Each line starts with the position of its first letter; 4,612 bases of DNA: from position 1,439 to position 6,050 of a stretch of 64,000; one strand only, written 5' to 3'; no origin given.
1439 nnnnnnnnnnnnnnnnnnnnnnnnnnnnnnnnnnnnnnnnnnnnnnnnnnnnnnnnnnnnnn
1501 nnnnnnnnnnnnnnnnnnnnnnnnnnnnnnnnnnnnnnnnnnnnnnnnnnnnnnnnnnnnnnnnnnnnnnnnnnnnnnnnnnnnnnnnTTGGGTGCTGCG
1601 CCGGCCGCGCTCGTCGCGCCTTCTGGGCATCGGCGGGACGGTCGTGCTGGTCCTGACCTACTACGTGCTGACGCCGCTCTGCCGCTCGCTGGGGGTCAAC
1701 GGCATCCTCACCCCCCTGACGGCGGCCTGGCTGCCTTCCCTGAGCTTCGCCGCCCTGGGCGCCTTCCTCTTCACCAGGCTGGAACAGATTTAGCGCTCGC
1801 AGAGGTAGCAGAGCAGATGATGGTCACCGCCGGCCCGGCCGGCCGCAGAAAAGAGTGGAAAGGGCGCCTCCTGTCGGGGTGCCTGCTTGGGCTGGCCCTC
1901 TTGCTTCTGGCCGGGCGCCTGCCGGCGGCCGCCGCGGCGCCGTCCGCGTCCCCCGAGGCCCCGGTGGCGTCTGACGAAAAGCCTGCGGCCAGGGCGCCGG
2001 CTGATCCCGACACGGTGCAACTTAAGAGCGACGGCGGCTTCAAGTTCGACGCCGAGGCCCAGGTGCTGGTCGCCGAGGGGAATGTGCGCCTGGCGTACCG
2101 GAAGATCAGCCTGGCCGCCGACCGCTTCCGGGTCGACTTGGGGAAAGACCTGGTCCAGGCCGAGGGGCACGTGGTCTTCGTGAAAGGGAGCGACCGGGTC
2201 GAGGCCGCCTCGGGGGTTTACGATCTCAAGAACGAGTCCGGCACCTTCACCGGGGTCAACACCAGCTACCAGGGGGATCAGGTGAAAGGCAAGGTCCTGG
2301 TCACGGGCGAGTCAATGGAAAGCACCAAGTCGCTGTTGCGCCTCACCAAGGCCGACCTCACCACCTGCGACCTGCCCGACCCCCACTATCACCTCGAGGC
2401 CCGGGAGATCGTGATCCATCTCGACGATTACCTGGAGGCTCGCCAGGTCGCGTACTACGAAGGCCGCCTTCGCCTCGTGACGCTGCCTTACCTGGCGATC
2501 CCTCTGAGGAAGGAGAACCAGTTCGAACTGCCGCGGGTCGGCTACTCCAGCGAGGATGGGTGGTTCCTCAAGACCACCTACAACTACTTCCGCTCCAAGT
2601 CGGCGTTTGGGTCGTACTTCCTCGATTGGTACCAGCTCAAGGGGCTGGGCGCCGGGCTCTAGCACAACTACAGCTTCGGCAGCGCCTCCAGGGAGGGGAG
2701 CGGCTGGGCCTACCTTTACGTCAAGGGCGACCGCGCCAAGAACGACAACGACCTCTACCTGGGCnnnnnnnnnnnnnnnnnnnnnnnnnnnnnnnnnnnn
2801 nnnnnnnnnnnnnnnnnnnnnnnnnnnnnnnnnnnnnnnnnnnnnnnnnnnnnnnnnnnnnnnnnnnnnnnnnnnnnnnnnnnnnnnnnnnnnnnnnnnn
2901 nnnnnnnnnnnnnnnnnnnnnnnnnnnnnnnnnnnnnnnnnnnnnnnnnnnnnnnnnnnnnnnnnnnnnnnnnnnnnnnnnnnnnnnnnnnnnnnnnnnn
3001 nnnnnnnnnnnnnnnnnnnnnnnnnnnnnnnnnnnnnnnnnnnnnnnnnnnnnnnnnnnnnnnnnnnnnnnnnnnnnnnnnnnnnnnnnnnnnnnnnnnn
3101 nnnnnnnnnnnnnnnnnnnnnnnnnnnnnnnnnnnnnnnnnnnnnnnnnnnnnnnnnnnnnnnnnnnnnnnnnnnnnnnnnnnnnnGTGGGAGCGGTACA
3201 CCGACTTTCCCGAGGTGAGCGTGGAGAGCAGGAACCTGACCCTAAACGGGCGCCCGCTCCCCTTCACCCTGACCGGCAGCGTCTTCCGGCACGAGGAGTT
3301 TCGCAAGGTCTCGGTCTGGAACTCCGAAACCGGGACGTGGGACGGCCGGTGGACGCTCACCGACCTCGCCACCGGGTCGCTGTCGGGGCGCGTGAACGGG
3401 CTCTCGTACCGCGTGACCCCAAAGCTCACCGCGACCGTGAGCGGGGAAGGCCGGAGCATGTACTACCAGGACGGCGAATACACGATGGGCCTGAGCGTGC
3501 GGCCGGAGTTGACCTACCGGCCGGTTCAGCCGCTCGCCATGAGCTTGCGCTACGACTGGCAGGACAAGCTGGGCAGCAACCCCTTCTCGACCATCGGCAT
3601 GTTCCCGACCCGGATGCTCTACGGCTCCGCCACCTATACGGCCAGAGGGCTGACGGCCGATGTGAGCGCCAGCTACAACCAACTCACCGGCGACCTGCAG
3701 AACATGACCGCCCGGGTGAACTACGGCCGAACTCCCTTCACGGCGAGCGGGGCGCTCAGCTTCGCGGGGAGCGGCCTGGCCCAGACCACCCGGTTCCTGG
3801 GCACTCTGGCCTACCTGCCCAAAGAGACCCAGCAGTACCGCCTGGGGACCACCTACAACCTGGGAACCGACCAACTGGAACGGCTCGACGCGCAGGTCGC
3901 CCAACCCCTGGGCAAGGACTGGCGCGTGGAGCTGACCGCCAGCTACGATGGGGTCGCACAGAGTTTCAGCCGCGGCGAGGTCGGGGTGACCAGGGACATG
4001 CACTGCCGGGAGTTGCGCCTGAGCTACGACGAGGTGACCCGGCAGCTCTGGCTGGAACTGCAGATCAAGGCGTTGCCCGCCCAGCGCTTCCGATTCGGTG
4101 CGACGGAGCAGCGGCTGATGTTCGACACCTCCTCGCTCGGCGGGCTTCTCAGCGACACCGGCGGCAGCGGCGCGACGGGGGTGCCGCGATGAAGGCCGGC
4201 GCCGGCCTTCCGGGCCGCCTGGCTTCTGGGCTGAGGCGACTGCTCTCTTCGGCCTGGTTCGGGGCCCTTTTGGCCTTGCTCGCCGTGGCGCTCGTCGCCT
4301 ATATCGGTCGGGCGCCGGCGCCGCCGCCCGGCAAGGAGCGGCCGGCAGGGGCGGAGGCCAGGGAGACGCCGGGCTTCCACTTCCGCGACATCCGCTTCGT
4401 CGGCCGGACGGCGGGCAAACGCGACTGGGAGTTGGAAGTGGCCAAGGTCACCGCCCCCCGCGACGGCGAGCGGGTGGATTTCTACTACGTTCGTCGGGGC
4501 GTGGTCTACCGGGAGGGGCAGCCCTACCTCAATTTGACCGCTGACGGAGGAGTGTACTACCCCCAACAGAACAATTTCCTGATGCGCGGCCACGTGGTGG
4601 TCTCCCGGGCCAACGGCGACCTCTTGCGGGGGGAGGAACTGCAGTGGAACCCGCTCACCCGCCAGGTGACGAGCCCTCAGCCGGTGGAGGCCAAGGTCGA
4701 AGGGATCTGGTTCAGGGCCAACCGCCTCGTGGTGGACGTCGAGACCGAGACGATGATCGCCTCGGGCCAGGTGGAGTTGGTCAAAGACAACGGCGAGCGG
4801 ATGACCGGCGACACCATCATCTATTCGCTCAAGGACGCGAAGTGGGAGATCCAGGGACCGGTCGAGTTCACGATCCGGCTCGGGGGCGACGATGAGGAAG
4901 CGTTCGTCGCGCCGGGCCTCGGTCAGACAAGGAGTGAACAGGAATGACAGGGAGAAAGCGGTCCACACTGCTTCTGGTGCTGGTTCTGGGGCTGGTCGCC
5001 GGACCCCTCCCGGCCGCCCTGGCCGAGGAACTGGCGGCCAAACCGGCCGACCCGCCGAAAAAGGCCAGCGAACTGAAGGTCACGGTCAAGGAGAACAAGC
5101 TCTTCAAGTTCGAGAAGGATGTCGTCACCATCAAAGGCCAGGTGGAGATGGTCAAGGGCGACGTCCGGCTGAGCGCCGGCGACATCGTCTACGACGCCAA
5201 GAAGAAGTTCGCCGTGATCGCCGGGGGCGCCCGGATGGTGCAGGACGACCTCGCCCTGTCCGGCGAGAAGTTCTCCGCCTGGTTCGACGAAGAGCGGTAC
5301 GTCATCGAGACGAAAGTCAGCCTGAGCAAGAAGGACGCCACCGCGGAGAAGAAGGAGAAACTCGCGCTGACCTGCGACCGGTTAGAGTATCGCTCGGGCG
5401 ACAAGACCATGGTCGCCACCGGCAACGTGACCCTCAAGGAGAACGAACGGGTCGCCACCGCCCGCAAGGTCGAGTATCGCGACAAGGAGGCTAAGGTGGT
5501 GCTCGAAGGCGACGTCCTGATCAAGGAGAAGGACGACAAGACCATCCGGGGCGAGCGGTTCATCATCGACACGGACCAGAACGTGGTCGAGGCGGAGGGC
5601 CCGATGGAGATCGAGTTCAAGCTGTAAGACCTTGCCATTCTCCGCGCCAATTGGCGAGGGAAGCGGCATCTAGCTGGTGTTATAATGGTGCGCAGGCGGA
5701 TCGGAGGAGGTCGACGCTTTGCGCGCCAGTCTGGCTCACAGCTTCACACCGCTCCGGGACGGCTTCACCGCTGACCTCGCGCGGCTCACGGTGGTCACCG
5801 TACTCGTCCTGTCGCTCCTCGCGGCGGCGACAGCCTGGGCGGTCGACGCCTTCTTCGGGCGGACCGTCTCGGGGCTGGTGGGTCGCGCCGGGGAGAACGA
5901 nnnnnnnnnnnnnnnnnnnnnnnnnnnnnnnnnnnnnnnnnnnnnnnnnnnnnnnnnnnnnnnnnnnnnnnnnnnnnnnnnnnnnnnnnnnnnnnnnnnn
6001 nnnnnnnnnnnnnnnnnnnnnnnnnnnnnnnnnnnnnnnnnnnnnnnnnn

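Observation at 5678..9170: Orphan ABC-type module with a ~620-aa extracytoplasmic coiled-coil domain inside the LPS transport/biosynthesis locus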

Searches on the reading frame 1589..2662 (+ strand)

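Call 6: search_protein_families(library=pfam, proteins=[window:1589-2662:+], max_evalue=0.01)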
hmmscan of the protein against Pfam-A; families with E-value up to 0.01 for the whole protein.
window:1589-2662:+ (357 aa): 1 family
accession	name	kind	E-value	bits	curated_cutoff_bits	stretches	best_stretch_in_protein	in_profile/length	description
PF03968.19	LptD_N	-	0.0043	17.7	20.4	0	153-237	9-105/113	LptA/(LptD N-terminal domain) LPS transport protein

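Call 7: search_protein_families(library=ncbifam, proteins=[window:1589-2662:+], max_evalue=0.01)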
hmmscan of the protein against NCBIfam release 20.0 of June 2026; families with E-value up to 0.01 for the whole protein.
window:1589-2662:+ (357 aa): 2 families
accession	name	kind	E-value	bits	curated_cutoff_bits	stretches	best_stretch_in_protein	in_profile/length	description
NF003358.0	PRK04423.1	equivalog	2e-08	33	944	1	150-325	64-238/799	LPS-assembly protein LptD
TIGR03002.1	outer_YhbN_LptA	equivalog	0.0024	17.7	71.7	0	142-235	9-112/142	lipopolysaccharide transport periplasmic protein LptA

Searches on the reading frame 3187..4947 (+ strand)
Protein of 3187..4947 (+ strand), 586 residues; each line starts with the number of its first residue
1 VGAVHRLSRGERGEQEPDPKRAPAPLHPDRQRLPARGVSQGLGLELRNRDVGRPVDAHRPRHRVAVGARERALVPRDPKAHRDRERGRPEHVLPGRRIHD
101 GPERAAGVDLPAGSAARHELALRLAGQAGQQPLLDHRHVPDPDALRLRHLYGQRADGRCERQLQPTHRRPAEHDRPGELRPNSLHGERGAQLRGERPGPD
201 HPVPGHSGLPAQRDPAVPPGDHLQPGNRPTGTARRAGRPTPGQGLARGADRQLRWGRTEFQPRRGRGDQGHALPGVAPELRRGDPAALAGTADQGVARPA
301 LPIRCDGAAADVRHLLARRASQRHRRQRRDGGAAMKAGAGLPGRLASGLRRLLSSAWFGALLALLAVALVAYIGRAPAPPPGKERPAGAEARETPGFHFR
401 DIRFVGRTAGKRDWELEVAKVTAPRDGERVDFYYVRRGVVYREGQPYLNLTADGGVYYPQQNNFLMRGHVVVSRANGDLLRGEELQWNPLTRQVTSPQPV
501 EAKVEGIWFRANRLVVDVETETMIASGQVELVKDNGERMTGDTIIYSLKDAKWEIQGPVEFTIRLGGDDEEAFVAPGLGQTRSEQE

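Call 6: search_protein_families(library=pfam, proteins=[window:3187-4947:+], max_evalue=0.01)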
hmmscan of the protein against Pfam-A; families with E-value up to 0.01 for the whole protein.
window:3187-4947:+ (586 aa): 2 families
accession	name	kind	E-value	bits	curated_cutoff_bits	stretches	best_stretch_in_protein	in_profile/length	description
PF06835.18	LptC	-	5.1e-10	39.7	21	1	364-528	4-169/175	Lipopolysaccharide-assembly, LptC-related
PF03968.19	LptD_N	-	0.0057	17.3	20.4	0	510-550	72-111/113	LptA/(LptD N-terminal domain) LPS transport protein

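Call 7: search_protein_families(library=ncbifam, proteins=[window:3187-4947:+], max_evalue=0.01)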
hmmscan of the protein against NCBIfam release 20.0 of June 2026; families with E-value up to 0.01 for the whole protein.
window:3187-4947:+ (586 aa): 1 family
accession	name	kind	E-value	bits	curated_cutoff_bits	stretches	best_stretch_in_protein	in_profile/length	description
TIGR04409.1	LptC_YrbK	equivalog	2e-18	66.5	38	1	359-529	4-176/180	LPS export ABC transporter periplasmic protein LptC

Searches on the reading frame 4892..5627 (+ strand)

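Call 6: search_protein_families(library=pfam, proteins=[window:4944-5627:+, window:4892-5494:+], max_evalue=0.01)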
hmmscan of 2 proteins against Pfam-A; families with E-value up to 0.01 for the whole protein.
window:4944-5627:+ (227 aa): 3 families
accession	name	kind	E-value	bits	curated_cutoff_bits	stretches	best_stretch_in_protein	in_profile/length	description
PF03968.19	LptD_N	-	1.2e-12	48.5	20.4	1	56-213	11-112/113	LptA/(LptD N-terminal domain) LPS transport protein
PF06835.18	LptC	-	0.00017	21.7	21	1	167-223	83-143/175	Lipopolysaccharide-assembly, LptC-related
PF13100.11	OstA_2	-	0.0002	21.5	21.2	0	138-179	64-105/158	OstA-like protein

window:4892-5494:+ (200 aa): 0 families

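Call 7: search_protein_families(library=ncbifam, proteins=[window:4944-5627:+, window:4892-5494:+], max_evalue=0.01)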
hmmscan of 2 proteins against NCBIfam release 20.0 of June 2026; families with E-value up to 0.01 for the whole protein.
window:4944-5627:+ (227 aa): 2 families
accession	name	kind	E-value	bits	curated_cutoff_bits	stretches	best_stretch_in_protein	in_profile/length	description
TIGR03002.1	outer_YhbN_LptA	equivalog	4.3e-12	46.1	71.7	1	143-220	42-128/142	lipopolysaccharide transport periplasmic protein LptA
TIGR04409.1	LptC_YrbK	equivalog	2.2e-07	30.6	38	1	134-224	51-150/180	LPS export ABC transporter periplasmic protein LptC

window:4892-5494:+ (200 aa): 0 families

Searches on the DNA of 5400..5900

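Call 88: search_rna_families(source=window, start=5400, end=5900, threshold=evalue, max_evalue=1)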
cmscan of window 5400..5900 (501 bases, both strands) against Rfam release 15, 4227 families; matches with E-value up to 1: 0.
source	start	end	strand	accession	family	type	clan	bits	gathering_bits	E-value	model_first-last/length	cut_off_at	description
